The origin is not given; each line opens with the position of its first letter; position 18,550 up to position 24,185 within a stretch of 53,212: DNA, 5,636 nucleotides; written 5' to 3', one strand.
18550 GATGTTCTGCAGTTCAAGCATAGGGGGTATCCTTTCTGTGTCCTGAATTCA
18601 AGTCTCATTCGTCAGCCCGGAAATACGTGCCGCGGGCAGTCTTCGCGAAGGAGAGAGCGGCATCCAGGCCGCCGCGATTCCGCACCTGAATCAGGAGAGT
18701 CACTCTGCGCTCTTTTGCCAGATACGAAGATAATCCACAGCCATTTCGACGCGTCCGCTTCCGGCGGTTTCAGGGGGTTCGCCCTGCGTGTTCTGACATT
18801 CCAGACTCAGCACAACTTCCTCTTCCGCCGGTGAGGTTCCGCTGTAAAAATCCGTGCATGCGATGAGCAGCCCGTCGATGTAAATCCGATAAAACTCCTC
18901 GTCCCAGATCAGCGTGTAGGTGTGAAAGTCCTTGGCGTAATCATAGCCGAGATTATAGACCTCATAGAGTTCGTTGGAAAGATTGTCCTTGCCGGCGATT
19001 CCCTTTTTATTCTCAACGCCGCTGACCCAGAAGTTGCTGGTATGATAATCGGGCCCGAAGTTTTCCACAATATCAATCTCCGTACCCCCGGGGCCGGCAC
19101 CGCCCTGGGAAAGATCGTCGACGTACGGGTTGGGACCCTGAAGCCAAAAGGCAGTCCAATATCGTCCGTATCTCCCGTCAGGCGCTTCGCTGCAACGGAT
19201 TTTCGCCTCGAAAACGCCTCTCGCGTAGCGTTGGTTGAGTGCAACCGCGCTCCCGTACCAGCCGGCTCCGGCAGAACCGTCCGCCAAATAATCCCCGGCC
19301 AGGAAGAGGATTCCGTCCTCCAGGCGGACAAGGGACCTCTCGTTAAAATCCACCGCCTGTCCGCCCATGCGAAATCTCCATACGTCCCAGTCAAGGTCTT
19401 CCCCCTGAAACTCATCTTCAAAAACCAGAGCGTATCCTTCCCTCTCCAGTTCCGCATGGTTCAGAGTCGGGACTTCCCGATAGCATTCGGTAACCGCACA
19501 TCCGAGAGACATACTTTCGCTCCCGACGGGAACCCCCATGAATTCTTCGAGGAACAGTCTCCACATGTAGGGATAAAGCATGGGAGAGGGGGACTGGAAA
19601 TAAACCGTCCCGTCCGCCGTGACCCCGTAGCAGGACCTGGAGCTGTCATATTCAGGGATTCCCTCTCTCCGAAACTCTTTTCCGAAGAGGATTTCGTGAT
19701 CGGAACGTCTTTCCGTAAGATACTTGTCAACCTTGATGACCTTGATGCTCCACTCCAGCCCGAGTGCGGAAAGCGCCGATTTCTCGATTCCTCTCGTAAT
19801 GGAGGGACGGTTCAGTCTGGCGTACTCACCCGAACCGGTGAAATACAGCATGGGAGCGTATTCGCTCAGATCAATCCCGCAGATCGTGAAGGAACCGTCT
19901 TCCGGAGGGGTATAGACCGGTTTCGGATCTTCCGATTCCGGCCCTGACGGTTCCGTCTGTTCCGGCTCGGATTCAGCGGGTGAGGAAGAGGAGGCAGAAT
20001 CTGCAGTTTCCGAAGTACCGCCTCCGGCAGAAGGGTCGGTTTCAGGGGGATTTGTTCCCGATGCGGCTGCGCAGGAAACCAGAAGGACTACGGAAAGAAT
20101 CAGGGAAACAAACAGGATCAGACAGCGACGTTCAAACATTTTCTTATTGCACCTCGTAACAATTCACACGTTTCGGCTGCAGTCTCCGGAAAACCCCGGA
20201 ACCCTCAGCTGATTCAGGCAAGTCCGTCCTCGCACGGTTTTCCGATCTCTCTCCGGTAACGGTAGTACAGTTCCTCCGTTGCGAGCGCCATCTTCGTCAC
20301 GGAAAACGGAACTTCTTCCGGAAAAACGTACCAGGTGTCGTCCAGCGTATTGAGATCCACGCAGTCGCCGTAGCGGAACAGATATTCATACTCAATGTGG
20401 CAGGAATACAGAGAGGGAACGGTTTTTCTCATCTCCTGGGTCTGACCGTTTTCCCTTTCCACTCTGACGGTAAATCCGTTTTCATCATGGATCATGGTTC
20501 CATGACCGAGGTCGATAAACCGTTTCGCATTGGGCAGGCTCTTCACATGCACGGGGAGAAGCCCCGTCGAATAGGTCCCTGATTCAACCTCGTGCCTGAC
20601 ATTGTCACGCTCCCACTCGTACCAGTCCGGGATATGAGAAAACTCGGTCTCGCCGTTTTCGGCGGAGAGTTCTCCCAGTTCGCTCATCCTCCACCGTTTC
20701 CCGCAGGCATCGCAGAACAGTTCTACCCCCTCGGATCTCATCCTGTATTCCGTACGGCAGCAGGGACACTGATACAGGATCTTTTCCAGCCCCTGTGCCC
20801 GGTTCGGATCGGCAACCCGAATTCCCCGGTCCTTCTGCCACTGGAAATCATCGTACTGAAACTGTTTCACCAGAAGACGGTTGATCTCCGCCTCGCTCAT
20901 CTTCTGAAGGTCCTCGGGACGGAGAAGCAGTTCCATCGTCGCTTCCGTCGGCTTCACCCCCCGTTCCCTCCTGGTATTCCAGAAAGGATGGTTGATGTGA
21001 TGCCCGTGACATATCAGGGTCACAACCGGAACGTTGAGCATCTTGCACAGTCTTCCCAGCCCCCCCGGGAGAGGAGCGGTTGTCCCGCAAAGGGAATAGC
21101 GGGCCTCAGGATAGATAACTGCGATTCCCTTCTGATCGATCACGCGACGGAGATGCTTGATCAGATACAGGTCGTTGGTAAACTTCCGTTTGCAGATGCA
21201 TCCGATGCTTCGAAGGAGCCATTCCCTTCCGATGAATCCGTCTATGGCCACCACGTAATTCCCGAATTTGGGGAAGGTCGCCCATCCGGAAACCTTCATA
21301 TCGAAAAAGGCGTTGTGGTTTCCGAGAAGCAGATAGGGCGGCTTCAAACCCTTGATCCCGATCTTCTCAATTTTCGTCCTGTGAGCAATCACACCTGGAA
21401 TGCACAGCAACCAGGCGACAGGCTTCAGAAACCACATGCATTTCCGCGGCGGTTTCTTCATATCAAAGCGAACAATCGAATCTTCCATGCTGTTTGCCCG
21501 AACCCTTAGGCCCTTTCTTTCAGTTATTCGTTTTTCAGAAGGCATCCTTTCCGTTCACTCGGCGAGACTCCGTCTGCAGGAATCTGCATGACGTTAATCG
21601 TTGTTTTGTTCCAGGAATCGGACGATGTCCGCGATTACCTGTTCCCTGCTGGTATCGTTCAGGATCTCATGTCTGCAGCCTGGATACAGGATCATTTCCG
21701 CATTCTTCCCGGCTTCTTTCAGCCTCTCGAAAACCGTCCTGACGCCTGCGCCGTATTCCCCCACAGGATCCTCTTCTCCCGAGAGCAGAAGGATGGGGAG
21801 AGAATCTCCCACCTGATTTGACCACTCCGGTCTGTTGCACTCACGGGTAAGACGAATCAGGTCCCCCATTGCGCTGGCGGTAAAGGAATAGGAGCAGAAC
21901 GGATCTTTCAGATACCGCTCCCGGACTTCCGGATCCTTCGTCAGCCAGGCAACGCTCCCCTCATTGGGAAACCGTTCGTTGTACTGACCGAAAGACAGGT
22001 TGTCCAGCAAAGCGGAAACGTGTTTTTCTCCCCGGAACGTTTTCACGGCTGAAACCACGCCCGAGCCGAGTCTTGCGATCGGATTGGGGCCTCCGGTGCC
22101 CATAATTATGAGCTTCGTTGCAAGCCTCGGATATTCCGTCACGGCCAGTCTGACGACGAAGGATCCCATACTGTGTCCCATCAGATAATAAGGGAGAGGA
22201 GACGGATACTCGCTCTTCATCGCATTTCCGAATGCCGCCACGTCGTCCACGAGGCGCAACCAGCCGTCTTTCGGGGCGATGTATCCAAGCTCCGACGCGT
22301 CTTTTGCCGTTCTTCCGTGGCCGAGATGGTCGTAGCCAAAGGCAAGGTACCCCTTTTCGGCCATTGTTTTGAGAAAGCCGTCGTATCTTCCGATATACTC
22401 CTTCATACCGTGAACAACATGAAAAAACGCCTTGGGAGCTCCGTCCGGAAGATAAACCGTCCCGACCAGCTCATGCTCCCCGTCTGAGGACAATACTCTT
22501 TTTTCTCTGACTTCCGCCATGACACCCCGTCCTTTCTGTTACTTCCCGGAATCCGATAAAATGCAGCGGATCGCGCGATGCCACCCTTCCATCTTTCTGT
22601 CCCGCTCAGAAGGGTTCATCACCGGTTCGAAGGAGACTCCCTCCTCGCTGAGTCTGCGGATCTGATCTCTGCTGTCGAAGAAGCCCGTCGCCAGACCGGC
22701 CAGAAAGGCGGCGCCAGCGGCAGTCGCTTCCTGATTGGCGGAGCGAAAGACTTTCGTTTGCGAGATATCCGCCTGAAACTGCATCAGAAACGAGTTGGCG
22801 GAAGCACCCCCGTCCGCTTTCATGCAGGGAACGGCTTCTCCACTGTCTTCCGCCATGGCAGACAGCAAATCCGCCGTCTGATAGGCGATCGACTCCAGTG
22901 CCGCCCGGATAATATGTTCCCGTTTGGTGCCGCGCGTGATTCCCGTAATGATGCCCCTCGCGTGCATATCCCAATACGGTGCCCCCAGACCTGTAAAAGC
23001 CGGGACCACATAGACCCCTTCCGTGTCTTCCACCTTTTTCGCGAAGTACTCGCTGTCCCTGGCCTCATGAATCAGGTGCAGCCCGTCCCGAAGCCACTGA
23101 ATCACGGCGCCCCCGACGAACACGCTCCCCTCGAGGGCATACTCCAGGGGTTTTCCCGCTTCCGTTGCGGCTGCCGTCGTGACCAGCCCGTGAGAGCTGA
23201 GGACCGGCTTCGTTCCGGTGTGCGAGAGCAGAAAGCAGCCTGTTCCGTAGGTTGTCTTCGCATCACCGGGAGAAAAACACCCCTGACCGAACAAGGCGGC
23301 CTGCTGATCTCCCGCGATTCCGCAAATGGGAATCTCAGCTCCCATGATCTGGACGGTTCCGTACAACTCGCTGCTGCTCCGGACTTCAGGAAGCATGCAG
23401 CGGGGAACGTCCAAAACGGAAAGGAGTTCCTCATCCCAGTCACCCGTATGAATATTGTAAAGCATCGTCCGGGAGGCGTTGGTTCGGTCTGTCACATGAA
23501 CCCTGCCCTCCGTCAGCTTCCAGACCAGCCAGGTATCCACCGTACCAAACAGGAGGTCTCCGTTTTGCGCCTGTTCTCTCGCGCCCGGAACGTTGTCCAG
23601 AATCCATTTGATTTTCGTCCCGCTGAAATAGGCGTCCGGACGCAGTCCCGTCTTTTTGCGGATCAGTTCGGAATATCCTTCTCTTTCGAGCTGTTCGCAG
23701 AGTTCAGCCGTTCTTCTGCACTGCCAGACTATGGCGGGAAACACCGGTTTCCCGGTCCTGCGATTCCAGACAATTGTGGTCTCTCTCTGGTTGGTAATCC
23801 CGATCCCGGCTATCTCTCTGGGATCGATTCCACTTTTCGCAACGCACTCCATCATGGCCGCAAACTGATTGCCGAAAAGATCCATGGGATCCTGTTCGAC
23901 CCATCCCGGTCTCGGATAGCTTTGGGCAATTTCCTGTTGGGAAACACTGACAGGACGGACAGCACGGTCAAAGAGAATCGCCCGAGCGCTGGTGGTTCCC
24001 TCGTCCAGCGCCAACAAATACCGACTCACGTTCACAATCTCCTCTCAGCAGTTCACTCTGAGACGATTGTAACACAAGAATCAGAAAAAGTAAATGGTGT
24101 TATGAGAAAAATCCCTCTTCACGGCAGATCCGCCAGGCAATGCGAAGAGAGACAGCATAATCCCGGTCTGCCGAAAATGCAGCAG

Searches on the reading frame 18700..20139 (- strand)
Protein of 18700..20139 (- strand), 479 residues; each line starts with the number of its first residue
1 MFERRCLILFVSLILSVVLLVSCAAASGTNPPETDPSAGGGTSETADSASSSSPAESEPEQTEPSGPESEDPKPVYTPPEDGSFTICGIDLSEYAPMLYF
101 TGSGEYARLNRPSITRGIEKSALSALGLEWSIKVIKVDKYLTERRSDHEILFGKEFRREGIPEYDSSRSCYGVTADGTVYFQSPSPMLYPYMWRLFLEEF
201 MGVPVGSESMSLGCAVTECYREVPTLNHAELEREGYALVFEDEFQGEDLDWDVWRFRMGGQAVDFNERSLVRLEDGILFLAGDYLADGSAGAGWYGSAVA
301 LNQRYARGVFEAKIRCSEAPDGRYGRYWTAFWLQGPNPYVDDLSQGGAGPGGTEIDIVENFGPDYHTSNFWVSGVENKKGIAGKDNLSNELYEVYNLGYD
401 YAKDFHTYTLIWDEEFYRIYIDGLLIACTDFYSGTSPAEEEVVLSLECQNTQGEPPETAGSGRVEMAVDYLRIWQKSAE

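Call 14: search_protein_families(library=pfam, proteins=[window:18700-20139:-], max_evalue=0.0001)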
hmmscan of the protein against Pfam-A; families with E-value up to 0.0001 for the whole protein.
window:18700-20139:- (479 aa): 1 family
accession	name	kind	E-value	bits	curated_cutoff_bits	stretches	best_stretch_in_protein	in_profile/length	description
PF00722.28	Glyco_hydro_16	-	3.8e-10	40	22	1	295-427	30-133/175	Glycosyl hydrolases family 16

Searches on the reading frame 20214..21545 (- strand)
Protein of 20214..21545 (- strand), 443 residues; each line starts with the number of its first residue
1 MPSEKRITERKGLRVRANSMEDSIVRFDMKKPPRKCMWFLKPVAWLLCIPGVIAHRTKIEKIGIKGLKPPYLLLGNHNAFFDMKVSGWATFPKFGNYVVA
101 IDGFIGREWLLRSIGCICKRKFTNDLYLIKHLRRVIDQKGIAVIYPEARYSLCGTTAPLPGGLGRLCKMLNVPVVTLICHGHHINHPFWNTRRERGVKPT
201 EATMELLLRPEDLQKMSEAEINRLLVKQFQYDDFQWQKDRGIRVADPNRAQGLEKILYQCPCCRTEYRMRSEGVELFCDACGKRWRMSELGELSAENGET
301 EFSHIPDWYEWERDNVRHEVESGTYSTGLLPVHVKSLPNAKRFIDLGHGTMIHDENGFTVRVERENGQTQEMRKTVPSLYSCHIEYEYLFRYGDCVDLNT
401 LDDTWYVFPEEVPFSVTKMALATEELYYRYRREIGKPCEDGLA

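Call 14: search_protein_families(library=pfam, proteins=[window:20214-21545:-], max_evalue=0.0001)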
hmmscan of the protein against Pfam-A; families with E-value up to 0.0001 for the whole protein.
window:20214-21545:- (443 aa): 1 family
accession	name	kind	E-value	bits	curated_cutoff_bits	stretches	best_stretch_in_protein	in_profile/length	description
PF01553.26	Acyltransferase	-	1.3e-06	28.7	23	1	68-179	13-131/132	Acyltransferase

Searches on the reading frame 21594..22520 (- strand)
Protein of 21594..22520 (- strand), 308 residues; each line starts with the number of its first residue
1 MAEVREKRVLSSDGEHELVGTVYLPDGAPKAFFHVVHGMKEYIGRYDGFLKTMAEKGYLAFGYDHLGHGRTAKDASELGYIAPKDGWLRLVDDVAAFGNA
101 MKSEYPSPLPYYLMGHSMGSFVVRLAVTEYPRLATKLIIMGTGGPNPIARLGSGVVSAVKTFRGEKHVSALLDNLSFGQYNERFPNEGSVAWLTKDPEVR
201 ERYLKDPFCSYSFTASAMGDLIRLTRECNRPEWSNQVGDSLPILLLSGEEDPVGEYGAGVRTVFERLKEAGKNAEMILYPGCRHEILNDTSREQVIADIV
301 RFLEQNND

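Call 14: search_protein_families(library=pfam, proteins=[window:21594-22520:-], max_evalue=0.0001)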
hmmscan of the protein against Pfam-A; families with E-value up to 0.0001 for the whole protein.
window:21594-22520:- (308 aa): 4 families
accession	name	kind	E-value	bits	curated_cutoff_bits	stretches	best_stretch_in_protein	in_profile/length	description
PF12146.15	Hydrolase_4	-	1.5e-44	152.5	27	1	28-290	2-238/239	Serine aminopeptidase, S33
PF12697.13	Abhydrolase_6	-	2.5e-09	38.6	26.3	1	54-296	24-215/217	Alpha/beta hydrolase family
PF00561.26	Abhydrolase_1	-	2.8e-08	34.2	25.8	1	36-146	6-104/245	alpha/beta hydrolase fold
PF00326.27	Peptidase_S9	-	4.4e-07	30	22.6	1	239-306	143-209/213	Prolyl oligopeptidase family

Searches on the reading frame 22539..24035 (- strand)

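Call 14: search_protein_families(library=pfam, proteins=[window:22539-24035:-], max_evalue=0.0001)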
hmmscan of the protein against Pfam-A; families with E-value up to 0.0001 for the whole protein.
window:22539-24035:- (498 aa): 2 families
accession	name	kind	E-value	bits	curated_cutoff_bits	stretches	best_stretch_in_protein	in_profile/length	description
PF00370.27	FGGY_N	-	6.7e-79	265.4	28.8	1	6-250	1-245/245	FGGY family of carbohydrate kinases, N-terminal domain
PF02782.22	FGGY_C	-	5.6e-42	144.2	27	1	260-449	2-197/198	FGGY family of carbohydrate kinases, C-terminal domain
